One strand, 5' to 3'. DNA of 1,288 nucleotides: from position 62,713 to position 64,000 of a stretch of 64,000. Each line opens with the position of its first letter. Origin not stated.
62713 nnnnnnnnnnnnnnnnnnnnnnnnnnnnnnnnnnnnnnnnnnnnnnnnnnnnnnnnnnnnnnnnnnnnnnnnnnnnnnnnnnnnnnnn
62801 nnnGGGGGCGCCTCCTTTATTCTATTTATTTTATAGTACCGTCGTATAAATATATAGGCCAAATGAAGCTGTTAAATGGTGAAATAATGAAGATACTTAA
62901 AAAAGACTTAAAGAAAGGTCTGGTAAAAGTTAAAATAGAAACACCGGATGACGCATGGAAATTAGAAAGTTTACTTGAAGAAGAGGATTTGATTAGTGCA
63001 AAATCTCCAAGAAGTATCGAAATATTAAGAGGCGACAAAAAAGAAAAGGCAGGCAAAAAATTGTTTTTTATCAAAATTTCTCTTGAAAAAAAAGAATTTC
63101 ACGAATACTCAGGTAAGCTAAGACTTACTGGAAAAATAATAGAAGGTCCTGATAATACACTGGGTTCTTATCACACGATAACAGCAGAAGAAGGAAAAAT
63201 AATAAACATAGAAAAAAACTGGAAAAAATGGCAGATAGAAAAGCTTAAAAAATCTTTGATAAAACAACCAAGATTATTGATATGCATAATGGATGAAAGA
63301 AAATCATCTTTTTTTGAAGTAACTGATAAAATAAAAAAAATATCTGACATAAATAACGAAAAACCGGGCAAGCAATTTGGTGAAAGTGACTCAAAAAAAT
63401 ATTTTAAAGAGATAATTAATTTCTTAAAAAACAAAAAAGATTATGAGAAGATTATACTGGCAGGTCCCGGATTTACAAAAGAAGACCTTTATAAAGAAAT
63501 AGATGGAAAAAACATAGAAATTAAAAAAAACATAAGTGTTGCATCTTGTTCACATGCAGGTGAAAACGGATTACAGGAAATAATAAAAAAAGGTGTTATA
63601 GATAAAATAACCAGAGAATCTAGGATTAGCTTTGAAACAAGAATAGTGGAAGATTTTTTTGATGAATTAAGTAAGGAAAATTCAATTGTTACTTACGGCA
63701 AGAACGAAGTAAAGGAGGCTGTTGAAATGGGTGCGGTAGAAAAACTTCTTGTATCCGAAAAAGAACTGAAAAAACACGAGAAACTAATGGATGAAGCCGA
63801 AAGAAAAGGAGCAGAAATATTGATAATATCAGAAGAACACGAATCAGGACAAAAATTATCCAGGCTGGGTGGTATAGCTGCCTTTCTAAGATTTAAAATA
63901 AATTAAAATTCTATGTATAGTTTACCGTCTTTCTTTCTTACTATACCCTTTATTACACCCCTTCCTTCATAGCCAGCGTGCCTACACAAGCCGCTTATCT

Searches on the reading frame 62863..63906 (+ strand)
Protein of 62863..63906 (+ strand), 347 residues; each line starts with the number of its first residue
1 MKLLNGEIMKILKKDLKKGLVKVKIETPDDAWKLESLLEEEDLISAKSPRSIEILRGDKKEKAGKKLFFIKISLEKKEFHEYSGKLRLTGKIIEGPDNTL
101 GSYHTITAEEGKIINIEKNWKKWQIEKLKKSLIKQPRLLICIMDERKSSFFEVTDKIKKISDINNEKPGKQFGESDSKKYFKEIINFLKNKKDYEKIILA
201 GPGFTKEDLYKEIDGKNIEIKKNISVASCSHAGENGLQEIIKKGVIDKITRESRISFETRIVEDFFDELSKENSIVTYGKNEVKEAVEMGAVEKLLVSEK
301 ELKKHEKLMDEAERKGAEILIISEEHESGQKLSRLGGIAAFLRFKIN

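Call 18: search_protein_families(library=pfam, proteins=[window:62863-63906:+])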
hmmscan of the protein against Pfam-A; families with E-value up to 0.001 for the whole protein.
window:62863-63906:+ (347 aa): 4 families
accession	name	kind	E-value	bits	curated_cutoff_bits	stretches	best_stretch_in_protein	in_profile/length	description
PF03465.20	eRF1_3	-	9.4e-25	87.6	25.8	1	258-346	4-106/106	eRF1 domain 3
PF03463.20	eRF1_1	-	6.9e-22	78.2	23.8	1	9-131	1-122/123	eRF1 domain 1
PF03464.20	eRF1_2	-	6.7e-11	43.1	27.1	1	140-248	4-130/133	eRF1 domain 2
PF08032.17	SpoU_sub_bind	-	4.2e-05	24.2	22.8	1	278-325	3-52/76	RNA 2'-O ribose methyltransferase substrate binding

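Call 57: find_encoding_contigs(protein=window:62863-63906:+, flank=10000, max_places=1)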
Protein window:62863-63906:+ (347 aa): 2 contigs read that carry it; 1 place shown.
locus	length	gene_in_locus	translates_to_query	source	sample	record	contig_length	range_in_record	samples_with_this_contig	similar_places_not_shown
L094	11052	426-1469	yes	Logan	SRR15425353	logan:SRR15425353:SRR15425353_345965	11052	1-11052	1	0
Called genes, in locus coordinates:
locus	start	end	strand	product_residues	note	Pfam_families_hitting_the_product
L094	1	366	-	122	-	?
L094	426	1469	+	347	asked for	PF26356:Pelota_N, PF03464:eRF1_2, PF03465:eRF1_3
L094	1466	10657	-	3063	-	-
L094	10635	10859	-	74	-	-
